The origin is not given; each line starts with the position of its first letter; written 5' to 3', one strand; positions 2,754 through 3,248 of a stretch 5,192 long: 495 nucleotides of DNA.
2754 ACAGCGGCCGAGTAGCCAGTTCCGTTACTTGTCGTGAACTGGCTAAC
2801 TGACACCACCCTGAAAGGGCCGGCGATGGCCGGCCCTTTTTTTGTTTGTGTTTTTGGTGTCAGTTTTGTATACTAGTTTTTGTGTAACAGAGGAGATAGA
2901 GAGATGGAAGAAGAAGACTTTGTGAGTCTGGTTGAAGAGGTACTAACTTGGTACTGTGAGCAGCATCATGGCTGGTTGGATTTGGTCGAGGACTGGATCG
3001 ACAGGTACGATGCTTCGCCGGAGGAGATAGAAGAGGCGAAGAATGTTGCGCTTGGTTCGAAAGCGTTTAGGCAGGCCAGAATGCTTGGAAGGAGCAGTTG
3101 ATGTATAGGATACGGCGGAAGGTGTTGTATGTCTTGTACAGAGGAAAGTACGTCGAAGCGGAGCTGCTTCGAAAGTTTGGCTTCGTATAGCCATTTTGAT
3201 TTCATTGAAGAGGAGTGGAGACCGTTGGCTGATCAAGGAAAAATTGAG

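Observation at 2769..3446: Terminator-bounded, moron-like two-ORF accessory cassette inserted between VP3 and ORF8 of a microvirus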

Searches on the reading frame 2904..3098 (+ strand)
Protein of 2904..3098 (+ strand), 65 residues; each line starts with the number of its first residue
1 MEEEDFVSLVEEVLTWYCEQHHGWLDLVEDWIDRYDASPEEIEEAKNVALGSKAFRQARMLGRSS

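Call 6: search_protein_families(library=pfam, proteins=[window:2904-3098:+], max_evalue=1)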
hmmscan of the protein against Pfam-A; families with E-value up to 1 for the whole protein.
window:2904-3098:+ (65 aa): 0 families

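Call 7: search_protein_families(library=phrogs, proteins=[window:2904-3098:+], max_evalue=1)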
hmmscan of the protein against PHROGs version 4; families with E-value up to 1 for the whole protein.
window:2904-3098:+ (65 aa): 3 families
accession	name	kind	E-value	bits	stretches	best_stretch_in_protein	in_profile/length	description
phrog_9231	-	head and packaging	0.016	16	1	19-57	97-135/240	terminase small subunit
phrog_37704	-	unknown function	0.1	13.9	1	24-61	44-81/93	-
phrog_33587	-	unknown function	0.11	13.7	1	20-48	7-35/93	-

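Call 13: find_related_loci(query=window:2904-3098:+, collection=viral_contigs, flank=5000)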
Query window:2904-3098:+ (65 aa) in viral_contigs; peptide patterns used: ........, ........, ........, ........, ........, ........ (x = any residue, [..] = any of these).
4 stretches matched a pattern, but none encodes a relative of the query by tblastn (E <= 1e-3).

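Call 15: find_homologous_proteins(query=window:2904-3098:+, max_evalue=0.01)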
Query window:2904-3098:+ (65 aa): 1 proteins with E <= 0.01 among 1 candidates.
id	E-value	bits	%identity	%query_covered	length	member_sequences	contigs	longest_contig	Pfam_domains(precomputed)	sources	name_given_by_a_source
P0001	5.9e-37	142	100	100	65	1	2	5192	-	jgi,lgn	jgi:hypothetical protein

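Call 18: find_encoding_contigs(protein=P0001, flank=5000)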
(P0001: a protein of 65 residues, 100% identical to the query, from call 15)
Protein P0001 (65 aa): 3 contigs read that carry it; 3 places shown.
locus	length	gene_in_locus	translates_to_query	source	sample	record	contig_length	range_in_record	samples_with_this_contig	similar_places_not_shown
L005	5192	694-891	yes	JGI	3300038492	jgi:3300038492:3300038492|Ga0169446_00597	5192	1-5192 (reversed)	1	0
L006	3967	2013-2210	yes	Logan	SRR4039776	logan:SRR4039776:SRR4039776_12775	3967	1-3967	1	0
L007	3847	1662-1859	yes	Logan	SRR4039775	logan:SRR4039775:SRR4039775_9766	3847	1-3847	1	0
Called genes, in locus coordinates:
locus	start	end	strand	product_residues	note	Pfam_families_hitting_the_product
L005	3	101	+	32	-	?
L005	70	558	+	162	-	PF09675:Chlamy_scaf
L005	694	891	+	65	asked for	-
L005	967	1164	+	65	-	-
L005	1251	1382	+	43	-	-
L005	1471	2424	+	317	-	PF23343:REP_ORF2-G2P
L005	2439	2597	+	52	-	-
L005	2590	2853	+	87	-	PF20577:Phage_ORF5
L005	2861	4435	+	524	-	PF02305:Phage_F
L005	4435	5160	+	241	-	-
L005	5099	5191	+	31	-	?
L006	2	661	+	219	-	?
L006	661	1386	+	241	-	-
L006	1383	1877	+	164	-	PF09675:Chlamy_scaf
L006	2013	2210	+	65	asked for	-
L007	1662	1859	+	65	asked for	-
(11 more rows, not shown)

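Call 26: find_related_loci(query=A1, collection=viral_contigs, flank=5000)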
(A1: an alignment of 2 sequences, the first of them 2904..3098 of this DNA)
Query A1 (65 aa) in viral_contigs; peptide patterns used: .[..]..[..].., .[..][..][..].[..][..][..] (x = any residue, [..] = any of these).
111 stretches matched a pattern, but none encodes a relative of the query by tblastn (E <= 1e-3).

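Call 49: search_dna_similar(query=window:2904-3098:+, collection=phages, mode=protein, max_evalue=1, max_rows=30)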
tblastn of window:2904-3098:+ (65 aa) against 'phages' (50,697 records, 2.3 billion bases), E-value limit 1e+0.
No match.

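Call 60: search_protein_representatives(protein=window:2904-3098:+)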
Query: 65 residues. Proteins with E-value up to 0.001 (for the whole library): 4; up to 1e-10: 1; up to 1e-30: 1. The best 4 are listed.
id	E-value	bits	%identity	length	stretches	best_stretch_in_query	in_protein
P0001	1.9e-37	141.5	100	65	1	1-65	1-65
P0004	8.9e-07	44.8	43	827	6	29-47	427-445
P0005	1.6e-05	40.8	39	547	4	26-54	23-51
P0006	3.9e-05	39.6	36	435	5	26-61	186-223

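Call 65: predict_structure(protein=window:2904-3098:+)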
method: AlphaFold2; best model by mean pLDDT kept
length: 65 residues; sequences in the alignment: 1
mean_pLDDT: 67.8   pTM: 0.37
mean pLDDT of the five models: 67.8, 67.1, 65.7, 63.8, 60.1
residues with pLDDT >= 90: 0; 70-90: 31; 50-70: 31; < 50: 3
segments of 3 or more residues with pLDDT < 50: 63-65
pLDDT, mean of each block of 10 residues (from residue 1): 70 71 64 73 74 64 48
secondary structure, 60 per line:
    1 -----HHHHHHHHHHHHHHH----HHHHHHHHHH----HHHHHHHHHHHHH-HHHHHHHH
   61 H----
elements in order: H6-20 H25-34 H39-51 H53-61
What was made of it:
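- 2904..3101 (+): ORF A: 65 aa, acidic (pI 4.3), predicted four short helices, orphan. AlphaFold2 (AF2) pLDDT 68 (call 65).
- On DNA-mimic, anti-restriction or anti-CRISPR proteins: The model is too uncertain for a surface analysis (pLDDT 68, call 65).
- The AF2 model has low confidence (pLDDT 68, call 65).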

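Call 69: fold_search(model_id=the predicted structure, library=pdb)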
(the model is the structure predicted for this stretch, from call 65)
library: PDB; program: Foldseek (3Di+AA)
matches with E <= 10: 27; with E <= 0.001: 0
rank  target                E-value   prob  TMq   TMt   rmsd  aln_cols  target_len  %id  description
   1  6v1v_D                6.6e+00  0.08  0.41  0.05   9.6        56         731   11  VIP3B (VIP3B_2160) adapted for crystallization (released 2019-12-18)
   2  6v1v_C                6.6e+00  0.08  0.41  0.05   9.6        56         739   11  VIP3B (VIP3B_2160) adapted for crystallization (released 2019-12-18)
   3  1vf7_E                6.6e+00  0.06  0.34  0.13   6.5        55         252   18  Crystal structure of the membrane fusion protein, MexA of the multidrug transporter (released 2004-05-25)
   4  6wb9_5                6.6e+00  0.04  0.27  0.17   9.4        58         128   10  Structure of the S. cerevisiae ER membrane complex (released 2020-06-03)
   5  2xta_B                7.0e+00  0.07  0.32  0.04  12.5        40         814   30  Crystal structure of the SucA domain of Mycobacterium smegmatis alpha- ketoglutarate decarboxylase in complex with ace (released 2011-06-15)
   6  1vf7_C                7.0e+00  0.06  0.34  0.13   6.5        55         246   18  Crystal structure of the membrane fusion protein, MexA of the multidrug transporter (released 2004-05-25)
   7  1vf7_B                7.0e+00  0.06  0.34  0.13   6.1        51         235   20  Crystal structure of the membrane fusion protein, MexA of the multidrug transporter (released 2004-05-25)
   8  2yic_A                8.0e+00  0.07  0.32  0.04   9.1        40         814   30  Crystal structure of the SucA domain of Mycobacterium smegmatis alpha- ketoglutarate decarboxylase (triclinic form) (released 2011-06-15)
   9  6v1v_A                8.0e+00  0.06  0.41  0.05  13.1        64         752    8  VIP3B (VIP3B_2160) adapted for crystallization (released 2019-12-18)
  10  6iok_J                8.0e+00  0.06  0.35  0.11   6.9        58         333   19  Cryo-EM structure of multidrug efflux pump MexAB-OprM (0 degree state) (released 2019-04-03)
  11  6iok_K                8.5e+00  0.06  0.38  0.10   5.5        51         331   18  Cryo-EM structure of multidrug efflux pump MexAB-OprM (0 degree state) (released 2019-04-03)
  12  8qfc_B                8.5e+00  0.06  0.39  0.07   6.3        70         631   21  UFL1 E3 ligase bound 60S ribosome (released 2024-02-21)
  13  1vf7_A                8.5e+00  0.06  0.35  0.14   6.6        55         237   18  Crystal structure of the membrane fusion protein, MexA of the multidrug transporter (released 2004-05-25)
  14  1t5e_A                8.5e+00  0.05  0.34  0.14   6.7        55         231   18  The structure of MexA (released 2004-05-18)
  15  1vf7_M                8.5e+00  0.05  0.35  0.14   6.6        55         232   18  Crystal structure of the membrane fusion protein, MexA of the multidrug transporter (released 2004-05-25)
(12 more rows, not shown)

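Call 71: search_protein_families(library=ncbifam, proteins=[window:2904-3098:+], max_evalue=1)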
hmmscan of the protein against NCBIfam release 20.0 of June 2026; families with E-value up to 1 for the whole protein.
window:2904-3098:+ (65 aa): 0 families

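Call 72: search_protein_families(library=padloc, proteins=[window:2904-3098:+], max_evalue=1)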
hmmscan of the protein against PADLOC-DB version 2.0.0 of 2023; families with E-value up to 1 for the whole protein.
window:2904-3098:+ (65 aa): 0 families

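Call 74: search_solved_structures(query=A1, max_evalue=10)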
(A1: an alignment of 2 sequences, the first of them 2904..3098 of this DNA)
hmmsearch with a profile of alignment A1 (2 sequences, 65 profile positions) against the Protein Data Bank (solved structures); distinct sequences matched with E-value up to 10: 10.
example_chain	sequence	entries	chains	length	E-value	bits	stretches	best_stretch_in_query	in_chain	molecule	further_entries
4zi2_C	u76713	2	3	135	0.27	14.4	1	17-50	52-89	Cilia- and flagella-associated protein 36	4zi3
4zi3_D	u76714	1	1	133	0.28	14.3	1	17-50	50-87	Cilia- and flagella-associated protein 36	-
5wid_A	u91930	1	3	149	0.47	13.6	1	31-56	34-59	Flavodoxin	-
1jsd_B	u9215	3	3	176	1.2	12.3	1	23-55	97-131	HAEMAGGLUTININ (HA2 CHAIN)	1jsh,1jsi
3bve_A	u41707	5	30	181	1.8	11.7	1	13-35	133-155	Ferritin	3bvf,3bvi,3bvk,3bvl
3egm_A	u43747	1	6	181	1.9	11.7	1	13-35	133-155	Ferritin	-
5c6f_A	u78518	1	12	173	2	11.6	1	13-35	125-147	Bacterial non-heme ferritin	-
5u1b_A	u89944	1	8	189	2.1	11.6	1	13-35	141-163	MtrE protein,Ferritin chimera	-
25ho_A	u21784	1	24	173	2.2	11.5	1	13-35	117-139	Bacterial non-heme ferritin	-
5u1a_A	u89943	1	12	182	2.3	11.4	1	13-35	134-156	Ferritin,MtrE protein chimera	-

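Call 77: fold_search(model_id=the predicted structure, library=viral)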
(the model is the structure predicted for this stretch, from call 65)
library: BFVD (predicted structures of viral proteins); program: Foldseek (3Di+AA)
matches with E <= 10: 64; with E <= 0.001: 0
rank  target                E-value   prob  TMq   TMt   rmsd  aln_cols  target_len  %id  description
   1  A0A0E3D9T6            9.5e-01  0.51  0.49  0.55   4.1        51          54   20  Uncharacterized protein [Bacillus phage BCP8-2]
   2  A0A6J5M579            1.9e+00  0.13  0.36  0.38   6.8        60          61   20  Uncharacterized protein [uncultured Caudovirales phage]
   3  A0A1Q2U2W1            2.1e+00  0.11  0.34  0.14   8.8        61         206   21  Uncharacterized protein [Vibrio phage pTD1]
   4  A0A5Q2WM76            2.2e+00  0.15  0.41  0.34   9.9        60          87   23  Uncharacterized protein [Microbacterium phage Wesak]
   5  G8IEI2                2.2e+00  0.09  0.33  0.31  11.6        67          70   15  Uncharacterized protein [Mycobacterium phage Bongo]
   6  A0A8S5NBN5            2.5e+00  0.12  0.39  0.32   5.1        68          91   19  Uncharacterized protein [Siphoviridae sp. ctfZQ2]
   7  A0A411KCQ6            2.8e+00  0.38  0.60  0.53   3.6        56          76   16  (no name in the UniProt tables at hand)
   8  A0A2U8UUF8            3.4e+00  0.08  0.34  0.32  11.3        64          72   12  Uncharacterized protein [Microbacterium phage Hendrix]
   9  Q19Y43                4.2e+00  0.14  0.47  0.31   4.2        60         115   17  DUF732 domain-containing protein [Mycobacterium phage Wildcat]
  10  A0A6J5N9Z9            4.2e+00  0.10  0.39  0.41   9.9        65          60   12  Uncharacterized protein [uncultured Caudovirales phage]
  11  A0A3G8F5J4            4.8e+00  0.09  0.38  0.36   8.8        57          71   16  Uncharacterized protein [Escherichia phage Skarpretter]
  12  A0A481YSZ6            4.8e+00  0.06  0.33  0.23   9.2        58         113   22  Transmembrane protein [Marseillevirus LCMAC101]
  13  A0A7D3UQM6            5.8e+00  0.07  0.38  0.20  10.5        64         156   17  Uncharacterized protein [Fadolivirus FV1/VV64]
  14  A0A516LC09            5.8e+00  0.04  0.30  0.29   9.7        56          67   18  (no name in the UniProt tables at hand)
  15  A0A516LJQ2            5.8e+00  0.04  0.32  0.32  10.4        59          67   17  (no name in the UniProt tables at hand)
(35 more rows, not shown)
